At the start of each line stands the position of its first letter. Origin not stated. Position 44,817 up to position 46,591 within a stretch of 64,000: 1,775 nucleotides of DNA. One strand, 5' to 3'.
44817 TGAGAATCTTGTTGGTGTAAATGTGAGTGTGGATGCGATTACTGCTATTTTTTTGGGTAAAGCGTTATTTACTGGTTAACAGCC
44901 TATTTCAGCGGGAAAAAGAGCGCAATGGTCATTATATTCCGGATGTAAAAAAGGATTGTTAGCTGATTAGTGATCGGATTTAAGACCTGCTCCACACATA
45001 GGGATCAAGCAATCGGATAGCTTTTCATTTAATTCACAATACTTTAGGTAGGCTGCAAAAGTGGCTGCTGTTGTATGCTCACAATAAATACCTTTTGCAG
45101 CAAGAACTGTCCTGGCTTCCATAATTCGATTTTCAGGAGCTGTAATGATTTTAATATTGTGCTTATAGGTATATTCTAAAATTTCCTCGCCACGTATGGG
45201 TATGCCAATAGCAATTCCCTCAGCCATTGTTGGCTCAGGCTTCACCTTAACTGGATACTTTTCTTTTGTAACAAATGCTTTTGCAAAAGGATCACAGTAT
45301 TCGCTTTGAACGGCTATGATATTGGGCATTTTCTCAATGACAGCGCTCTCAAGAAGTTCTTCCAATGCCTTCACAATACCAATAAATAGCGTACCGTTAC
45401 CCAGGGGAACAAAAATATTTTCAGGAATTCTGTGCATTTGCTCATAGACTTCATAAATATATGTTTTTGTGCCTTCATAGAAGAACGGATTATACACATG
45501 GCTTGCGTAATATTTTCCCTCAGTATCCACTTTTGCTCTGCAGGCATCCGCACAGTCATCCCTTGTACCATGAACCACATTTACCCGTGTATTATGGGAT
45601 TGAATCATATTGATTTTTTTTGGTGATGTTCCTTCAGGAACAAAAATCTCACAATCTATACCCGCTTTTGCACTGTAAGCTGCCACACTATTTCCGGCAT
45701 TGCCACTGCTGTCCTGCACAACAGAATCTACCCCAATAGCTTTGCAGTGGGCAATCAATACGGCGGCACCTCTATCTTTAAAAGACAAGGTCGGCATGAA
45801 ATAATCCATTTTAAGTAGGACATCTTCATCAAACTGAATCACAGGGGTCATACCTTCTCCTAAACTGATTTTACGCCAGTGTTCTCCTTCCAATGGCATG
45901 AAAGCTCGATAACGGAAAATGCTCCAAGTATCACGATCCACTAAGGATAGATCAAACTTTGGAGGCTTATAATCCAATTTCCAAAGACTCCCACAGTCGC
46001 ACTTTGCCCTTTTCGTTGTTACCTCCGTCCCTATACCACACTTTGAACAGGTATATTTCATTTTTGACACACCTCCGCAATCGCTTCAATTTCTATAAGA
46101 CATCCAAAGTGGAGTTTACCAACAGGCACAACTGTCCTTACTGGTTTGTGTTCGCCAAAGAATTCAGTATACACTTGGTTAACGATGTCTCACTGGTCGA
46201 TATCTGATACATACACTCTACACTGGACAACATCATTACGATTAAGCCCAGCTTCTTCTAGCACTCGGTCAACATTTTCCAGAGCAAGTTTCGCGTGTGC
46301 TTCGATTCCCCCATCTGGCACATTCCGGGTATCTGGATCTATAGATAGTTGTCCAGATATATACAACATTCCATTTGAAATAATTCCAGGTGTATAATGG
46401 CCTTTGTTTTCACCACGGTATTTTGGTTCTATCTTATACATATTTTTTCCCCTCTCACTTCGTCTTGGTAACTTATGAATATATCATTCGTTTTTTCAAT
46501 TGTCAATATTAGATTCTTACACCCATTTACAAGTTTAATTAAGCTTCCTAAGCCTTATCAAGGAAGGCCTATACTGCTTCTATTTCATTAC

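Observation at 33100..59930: Dispersed repeat family built from the leader and coding fragments of a small L,D-transpeptidase gene (five loci)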

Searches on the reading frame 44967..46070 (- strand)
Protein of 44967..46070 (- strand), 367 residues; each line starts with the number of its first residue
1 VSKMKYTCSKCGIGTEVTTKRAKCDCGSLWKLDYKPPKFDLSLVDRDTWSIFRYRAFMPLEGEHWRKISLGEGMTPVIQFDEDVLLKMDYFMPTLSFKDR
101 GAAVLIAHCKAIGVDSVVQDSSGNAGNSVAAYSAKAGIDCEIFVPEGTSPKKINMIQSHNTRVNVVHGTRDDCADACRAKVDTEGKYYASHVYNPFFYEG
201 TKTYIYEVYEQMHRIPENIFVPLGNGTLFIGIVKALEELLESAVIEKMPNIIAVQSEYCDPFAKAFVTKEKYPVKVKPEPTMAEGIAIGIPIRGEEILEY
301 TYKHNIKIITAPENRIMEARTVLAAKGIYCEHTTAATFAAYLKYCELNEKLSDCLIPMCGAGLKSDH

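Call 13: search_protein_families(library=pfam, proteins=[window:44967-46070:-])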
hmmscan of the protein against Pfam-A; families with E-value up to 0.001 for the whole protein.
window:44967-46070:- (367 aa): 1 family
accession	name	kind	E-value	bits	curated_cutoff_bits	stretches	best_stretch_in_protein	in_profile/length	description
PF00291.31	PALP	-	4.2e-67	227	35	1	68-360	1-295/295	Pyridoxal-phosphate dependent enzyme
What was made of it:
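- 44967..46061 (-): thrC-like PLP enzyme gene (364 aa), cargo lying between B and C. Pfam PALP (call 13).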

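Call 57: list_cluster_members(proteins=[window:44970-46061:-, window:43882-44328:-, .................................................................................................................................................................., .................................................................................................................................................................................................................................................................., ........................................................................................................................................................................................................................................, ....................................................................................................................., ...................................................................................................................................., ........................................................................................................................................, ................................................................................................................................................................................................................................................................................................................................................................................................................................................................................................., P0003])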
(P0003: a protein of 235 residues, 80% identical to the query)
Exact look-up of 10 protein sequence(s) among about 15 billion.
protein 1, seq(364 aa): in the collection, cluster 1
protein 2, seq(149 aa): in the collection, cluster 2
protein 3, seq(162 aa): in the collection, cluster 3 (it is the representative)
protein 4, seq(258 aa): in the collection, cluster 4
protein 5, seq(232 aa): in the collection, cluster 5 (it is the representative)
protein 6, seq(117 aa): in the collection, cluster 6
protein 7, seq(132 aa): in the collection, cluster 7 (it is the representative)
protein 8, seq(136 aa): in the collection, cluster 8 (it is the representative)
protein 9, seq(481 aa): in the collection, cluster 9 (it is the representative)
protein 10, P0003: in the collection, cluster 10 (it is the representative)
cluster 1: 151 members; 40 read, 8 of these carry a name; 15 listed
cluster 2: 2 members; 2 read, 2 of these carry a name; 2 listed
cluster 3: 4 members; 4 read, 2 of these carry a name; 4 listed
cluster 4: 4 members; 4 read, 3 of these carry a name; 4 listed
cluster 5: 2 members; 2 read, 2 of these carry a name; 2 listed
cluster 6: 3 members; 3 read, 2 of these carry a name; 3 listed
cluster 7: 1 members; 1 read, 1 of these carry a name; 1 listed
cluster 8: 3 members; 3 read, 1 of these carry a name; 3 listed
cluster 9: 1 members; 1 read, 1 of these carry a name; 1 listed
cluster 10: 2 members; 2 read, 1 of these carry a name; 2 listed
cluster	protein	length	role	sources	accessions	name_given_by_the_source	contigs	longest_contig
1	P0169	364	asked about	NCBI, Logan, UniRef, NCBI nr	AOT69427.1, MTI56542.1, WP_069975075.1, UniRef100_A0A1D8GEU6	threonine synthase [Geosporobacter ferrireducens] | Threonine synthase n=1 Tax=Geosporobacter ferrireducens TaxID=1424294 ...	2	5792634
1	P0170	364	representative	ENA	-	-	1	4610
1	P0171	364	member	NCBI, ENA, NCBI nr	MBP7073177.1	MAG: threonine synthase [Clostridia bacterium] | threonine synthase [Clostridia bacterium]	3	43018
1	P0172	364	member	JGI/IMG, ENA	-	threonine synthase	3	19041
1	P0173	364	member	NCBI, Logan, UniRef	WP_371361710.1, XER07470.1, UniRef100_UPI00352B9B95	Threonine synthase [Sporomusa rhizae] | threonine synthase n=1 Tax=Sporomusa rhizae TaxID=357999 RepID=UPI00352B9B95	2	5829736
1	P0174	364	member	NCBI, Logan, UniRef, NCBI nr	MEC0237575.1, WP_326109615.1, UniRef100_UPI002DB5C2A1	threonine synthase [Paenibacillus kribbensis] | threonine synthase n=1 Tax=Paenibacillus kribbensis TaxID=172713 RepID=UPI002DB5C2A1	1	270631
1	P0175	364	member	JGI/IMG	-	threonine synthase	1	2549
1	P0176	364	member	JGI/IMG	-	threonine synthase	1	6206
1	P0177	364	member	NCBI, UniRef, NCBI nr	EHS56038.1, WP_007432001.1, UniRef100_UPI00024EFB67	threonine synthase [Paenibacillus sp. Aloe-11] | threonine synthase n=1 Tax=Paenibacillus sp. Aloe-11 TaxID=1050222 RepID=UPI00024EFB67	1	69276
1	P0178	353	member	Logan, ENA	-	-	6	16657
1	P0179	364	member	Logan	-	-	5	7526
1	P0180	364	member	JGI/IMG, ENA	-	-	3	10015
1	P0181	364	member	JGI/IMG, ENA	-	-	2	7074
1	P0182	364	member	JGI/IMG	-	-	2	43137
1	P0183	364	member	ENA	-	-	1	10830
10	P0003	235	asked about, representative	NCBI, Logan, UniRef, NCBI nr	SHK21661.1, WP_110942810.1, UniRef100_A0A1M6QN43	LysM domain-containing protein [Geosporobacter subterraneus DSM 17957] | LysM domain-containing protein n=1 Tax=Geosporobacter subterraneus DSM 17957 ... | L,D-transpeptidase family protein [Geosporobacter subterraneus]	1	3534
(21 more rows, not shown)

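Call 58: find_encoding_contigs(protein=P0173, flank=10000, max_places=3)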
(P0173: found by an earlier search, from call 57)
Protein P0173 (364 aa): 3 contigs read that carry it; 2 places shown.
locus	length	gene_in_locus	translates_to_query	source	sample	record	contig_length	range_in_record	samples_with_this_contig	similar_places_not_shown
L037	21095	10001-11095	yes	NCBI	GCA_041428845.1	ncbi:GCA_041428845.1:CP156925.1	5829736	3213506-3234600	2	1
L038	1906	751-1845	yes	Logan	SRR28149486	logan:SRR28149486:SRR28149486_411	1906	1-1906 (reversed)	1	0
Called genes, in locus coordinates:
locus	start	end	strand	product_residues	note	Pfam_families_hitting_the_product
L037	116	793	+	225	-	-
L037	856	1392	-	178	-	PF00857:Isochorismatase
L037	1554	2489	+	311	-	PF12974:Phosphonate-bd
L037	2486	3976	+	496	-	PF17203:sCache_3_2, PF00672:HAMP, PF07730:HisKA_3, PF02518:HATPase_c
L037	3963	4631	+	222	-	PF00072:Response_reg, PF00196:GerE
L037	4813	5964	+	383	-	PF03009:GDPD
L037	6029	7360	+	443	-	PF00083:Sugar_tr (faint), PF07690:MFS_1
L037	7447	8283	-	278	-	PF00753:Lactamase_B, PF23023:Anti-Pycsar_Apyc1 (weak), PF12706:Lactamase_B_2 (weak)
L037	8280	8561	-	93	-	PF19417:RnlA_toxin_N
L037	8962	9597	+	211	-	PF08348:PAS_6, PF13309:HTH_22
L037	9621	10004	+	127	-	PF01042:Ribonuc_L-PSP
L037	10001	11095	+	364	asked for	PF00291:PALP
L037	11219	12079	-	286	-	PF03460:NIR_SIR_ferr, PF01077:NIR_SIR, PF00037:Fer4 (weak), PF13237:Fer4_10, PF14697:Fer4_21, PF12838:Fer4_7, PF13187:Fer4_9, PF00037:Fer4, +4 more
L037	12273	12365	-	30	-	-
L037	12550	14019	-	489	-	PF02696:SelO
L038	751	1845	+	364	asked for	PF00291:PALP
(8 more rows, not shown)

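Call 59: find_encoding_contigs(protein=P0171, flank=10000, max_places=3)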
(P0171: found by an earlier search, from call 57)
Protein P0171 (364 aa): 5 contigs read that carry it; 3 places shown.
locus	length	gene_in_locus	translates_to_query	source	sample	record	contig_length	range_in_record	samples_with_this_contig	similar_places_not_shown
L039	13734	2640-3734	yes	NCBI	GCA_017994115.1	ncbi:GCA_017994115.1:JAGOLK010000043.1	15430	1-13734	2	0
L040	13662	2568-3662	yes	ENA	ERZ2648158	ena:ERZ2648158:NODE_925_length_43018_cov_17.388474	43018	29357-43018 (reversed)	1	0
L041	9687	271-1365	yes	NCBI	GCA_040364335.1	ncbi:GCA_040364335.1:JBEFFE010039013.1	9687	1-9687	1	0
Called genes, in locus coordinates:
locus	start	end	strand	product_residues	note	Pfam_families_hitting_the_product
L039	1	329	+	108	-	PF01380:SIS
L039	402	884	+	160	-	PF11611:DUF4352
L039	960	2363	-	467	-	PF02906:Fe_hyd_lg_C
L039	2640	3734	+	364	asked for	PF00291:PALP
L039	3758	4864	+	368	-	PF01168:Ala_racemase_N, PF14031:D-ser_dehydrat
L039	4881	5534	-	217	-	-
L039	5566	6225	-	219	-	PF00440:TetR_N, PF21303:TetR_C_39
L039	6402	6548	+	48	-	-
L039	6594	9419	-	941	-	-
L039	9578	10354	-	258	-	PF00165:HTH_AraC (weak), PF12833:HTH_18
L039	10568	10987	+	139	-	PF12641:Flavodoxin_3, PF12724:Flavodoxin_5 (weak)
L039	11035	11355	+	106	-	PF01906:YbjQ_1, PF23025:YbjQ_2 (weak)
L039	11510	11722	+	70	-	-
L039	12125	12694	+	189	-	PF13588:HSDR_N_2 (weak)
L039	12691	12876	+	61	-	-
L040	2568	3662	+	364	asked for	PF00291:PALP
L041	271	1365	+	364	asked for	PF00291:PALP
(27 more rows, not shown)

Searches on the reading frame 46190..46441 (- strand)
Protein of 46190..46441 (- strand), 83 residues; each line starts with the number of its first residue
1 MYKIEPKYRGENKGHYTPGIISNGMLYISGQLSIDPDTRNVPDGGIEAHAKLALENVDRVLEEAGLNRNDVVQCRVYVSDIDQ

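Call 13: search_protein_families(library=pfam, proteins=[window:46190-46441:-])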
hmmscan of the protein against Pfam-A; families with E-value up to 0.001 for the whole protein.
window:46190-46441:- (83 aa): 1 family
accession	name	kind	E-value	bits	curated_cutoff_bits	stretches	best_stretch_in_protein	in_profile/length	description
PF01042.26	Ribonuc_L-PSP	-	3.2e-17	63.1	27.3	1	13-82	8-77/121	Endoribonuclease L-PSP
